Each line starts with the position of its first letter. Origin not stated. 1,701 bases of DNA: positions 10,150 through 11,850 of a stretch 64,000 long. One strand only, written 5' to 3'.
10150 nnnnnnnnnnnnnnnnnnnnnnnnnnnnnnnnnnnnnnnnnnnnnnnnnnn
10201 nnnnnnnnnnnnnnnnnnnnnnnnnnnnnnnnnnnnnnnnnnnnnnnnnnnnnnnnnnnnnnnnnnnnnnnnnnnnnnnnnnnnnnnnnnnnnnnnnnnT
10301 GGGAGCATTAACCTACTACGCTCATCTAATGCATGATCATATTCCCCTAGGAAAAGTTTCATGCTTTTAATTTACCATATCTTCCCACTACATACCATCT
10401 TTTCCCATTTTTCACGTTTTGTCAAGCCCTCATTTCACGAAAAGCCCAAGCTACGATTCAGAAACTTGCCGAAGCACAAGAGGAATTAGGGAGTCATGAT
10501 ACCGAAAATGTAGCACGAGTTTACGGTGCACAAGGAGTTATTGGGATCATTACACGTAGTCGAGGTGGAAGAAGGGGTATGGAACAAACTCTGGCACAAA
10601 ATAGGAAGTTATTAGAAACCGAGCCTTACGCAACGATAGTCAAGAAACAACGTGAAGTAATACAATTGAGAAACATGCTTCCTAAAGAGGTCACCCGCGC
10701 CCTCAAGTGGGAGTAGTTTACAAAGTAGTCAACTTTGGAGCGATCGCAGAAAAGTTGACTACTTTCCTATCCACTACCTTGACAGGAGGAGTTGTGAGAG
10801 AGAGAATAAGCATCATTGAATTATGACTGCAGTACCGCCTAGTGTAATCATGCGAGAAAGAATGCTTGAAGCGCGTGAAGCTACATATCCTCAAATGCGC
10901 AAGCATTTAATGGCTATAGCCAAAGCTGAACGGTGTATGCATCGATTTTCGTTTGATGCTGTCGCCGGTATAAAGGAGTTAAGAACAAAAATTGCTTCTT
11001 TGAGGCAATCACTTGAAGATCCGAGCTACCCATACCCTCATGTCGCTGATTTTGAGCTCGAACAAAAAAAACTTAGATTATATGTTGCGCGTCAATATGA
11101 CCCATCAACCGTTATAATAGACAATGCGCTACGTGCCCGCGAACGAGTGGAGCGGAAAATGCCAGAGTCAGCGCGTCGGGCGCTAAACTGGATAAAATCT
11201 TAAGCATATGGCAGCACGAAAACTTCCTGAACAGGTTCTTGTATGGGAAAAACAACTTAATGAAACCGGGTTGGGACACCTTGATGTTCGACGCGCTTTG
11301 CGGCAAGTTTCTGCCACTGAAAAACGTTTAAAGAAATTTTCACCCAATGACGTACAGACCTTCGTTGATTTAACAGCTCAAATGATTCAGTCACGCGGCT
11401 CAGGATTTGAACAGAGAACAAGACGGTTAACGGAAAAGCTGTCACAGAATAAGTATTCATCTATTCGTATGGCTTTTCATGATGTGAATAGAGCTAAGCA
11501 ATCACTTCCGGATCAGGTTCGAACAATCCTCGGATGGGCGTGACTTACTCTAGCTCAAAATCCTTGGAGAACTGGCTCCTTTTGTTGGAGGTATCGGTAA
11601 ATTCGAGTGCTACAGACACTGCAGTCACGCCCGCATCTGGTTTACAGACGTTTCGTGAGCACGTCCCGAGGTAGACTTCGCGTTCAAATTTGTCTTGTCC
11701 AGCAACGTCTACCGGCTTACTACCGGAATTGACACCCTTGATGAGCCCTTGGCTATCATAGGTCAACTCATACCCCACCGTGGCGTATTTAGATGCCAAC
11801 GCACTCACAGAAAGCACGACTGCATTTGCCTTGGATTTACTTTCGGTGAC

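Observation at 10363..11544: Plus-strand island of small uncharacterised ORFs between the dcw operon and glyQS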

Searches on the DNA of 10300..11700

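Call 17: search_rna_families(source=window, start=10300, end=11700, threshold=evalue, max_evalue=10)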
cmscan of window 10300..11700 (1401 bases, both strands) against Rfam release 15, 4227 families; matches with E-value up to 10: 2.
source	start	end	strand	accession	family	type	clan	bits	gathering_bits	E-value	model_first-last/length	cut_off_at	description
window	10725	10771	+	RF01691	Bacillus-plasmid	Gene; sRNA;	-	17.8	31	0.89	1-61/61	no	Bacillus-plasmid RNA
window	10697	10766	-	RF01520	CC0734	Gene; sRNA;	-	17.5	45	5.3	1-95/95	no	caulobacter sRNA CC0734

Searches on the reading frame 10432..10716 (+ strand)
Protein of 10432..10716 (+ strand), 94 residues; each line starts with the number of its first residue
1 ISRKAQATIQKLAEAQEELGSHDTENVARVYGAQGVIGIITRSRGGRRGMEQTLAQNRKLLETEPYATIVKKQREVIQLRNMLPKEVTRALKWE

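Call 6: search_protein_families(library=pfam, proteins=[window:10432-10716:+], max_evalue=1)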
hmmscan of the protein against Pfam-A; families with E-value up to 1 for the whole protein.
window:10432-10716:+ (94 aa): 0 families

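Call 32: search_protein_families(library=phrogs, proteins=[window:10432-10716:+], max_evalue=1)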
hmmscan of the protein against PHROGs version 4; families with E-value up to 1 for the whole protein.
window:10432-10716:+ (94 aa): 0 families

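Call 33: search_protein_families(library=padloc, proteins=[window:10432-10716:+], max_evalue=1)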
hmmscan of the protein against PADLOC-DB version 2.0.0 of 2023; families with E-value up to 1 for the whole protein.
window:10432-10716:+ (94 aa): 0 families

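Call 34: search_protein_families(library=ncbifam, proteins=[window:10432-10716:+], max_evalue=1)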
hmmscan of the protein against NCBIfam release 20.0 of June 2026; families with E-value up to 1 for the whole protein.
window:10432-10716:+ (94 aa): 0 families
